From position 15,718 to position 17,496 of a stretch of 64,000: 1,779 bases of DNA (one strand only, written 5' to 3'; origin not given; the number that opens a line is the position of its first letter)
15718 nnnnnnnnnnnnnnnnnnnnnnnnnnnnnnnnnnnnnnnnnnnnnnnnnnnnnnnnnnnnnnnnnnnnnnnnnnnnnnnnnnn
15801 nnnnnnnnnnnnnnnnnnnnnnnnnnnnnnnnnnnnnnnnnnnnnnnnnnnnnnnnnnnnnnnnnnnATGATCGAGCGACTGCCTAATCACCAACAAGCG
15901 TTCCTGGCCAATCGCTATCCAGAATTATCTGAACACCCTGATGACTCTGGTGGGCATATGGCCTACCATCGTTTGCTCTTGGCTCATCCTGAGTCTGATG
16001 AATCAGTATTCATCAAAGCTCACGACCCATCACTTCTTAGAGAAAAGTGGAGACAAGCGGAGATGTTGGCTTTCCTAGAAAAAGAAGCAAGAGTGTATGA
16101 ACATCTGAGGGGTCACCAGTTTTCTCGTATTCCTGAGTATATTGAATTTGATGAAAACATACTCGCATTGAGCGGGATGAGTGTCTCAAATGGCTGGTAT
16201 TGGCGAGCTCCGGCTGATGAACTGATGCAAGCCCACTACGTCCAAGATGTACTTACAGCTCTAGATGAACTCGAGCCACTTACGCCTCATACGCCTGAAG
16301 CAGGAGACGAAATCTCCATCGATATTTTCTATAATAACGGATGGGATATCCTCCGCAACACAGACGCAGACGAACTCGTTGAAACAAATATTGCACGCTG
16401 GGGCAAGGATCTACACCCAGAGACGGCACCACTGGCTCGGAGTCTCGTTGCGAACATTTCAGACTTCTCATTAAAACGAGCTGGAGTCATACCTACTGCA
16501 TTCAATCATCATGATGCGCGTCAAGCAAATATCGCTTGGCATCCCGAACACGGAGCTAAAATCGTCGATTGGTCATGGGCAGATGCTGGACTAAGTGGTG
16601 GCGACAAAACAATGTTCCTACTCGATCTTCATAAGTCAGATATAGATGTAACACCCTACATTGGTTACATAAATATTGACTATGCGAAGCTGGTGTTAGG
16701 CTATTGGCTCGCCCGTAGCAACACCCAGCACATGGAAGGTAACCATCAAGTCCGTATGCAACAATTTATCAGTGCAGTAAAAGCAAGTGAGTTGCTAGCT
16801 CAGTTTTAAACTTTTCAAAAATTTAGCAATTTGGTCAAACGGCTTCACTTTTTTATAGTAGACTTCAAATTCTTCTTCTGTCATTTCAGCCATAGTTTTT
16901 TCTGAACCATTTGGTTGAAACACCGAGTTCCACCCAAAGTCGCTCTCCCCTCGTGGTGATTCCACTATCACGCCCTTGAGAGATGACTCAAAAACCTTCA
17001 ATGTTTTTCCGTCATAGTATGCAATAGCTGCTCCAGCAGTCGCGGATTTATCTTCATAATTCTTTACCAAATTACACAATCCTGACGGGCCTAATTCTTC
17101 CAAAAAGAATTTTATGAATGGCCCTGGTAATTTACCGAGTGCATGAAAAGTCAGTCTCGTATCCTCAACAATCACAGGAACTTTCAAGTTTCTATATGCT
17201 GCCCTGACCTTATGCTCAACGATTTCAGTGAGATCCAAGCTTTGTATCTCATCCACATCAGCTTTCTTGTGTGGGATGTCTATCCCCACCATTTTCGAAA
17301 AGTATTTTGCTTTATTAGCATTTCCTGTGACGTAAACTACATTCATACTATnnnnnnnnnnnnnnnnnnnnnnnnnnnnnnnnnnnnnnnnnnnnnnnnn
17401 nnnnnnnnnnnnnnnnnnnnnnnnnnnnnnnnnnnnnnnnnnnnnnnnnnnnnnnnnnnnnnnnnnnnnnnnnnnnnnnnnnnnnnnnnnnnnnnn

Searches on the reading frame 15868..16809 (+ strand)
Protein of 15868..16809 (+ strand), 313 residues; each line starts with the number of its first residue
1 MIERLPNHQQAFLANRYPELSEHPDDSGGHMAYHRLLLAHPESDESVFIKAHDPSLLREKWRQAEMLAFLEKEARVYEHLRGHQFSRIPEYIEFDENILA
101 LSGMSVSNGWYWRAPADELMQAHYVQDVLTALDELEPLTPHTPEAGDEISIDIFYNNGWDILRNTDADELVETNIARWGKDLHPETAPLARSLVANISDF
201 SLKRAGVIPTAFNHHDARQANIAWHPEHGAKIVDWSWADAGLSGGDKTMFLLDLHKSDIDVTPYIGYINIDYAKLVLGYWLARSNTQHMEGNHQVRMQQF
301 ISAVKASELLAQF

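Call 6: search_protein_families(library=pfam, proteins=[window:15868-16809:+])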
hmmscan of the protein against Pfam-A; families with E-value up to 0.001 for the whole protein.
window:15868-16809:+ (313 aa): 1 family
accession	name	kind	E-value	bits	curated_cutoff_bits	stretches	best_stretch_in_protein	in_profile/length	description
PF01636.29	APH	-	0.00023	21.4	23.2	1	67-242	34-201/239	Phosphotransferase enzyme family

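Call 7: search_protein_families(library=ncbifam, proteins=[window:15868-16809:+])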
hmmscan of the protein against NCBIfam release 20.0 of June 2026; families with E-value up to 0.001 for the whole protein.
window:15868-16809:+ (313 aa): 0 families

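Call 34: search_solved_structures(query=window:15868-16809:+, max_evalue=0.01)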
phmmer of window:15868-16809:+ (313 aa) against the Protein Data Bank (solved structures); distinct sequences matched with E-value up to 0.01: 0.

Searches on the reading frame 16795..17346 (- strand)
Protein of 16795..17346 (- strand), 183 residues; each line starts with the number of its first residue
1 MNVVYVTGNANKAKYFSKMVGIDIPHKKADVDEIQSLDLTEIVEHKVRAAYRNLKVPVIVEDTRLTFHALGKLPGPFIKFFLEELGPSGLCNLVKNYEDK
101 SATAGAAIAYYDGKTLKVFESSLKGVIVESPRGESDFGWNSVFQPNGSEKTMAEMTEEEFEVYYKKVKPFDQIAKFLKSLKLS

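Call 6: search_protein_families(library=pfam, proteins=[window:16795-17346:-])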
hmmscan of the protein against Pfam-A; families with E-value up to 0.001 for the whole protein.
window:16795-17346:- (183 aa): 1 family
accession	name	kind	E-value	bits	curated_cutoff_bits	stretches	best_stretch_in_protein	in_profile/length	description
PF01725.21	Ham1p_like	-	4.4e-35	121.7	22.5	1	3-172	1-182/186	Ham1 family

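Call 7: search_protein_families(library=ncbifam, proteins=[window:16795-17346:-])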
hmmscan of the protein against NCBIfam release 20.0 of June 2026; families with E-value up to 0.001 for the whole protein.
window:16795-17346:- (183 aa): 6 families
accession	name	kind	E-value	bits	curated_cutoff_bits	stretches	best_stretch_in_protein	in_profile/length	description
NF011396.0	PRK14821.1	equivalog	1.5e-36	125.7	203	1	1-179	1-182/185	XTP/dITP diphosphatase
TIGR00042.1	TIGR00042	equivalog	1.9e-31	108.9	145.35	1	3-177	2-183/184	RdgB/HAM1 family non-canonical purine NTP pyrophosphatase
NF011399.0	PRK14824.1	subfamily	2.1e-18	66.5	267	1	7-180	9-203/206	putative deoxyribonucleotide triphosphate pyrophosphatase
NF011398.0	PRK14823.1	equivalog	2.2e-13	50.4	272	1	2-179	2-190/191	non-canonical purine NTP diphosphatase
NF011397.0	PRK14822.1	equivalog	1.1e-11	44.4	234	1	3-177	4-193/201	XTP/dITP diphosphatase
NF011401.0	PRK14826.1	equivalog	1.1e-06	28.2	268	1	117-166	156-205/226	putative deoxyribonucleotide triphosphate pyrophosphatase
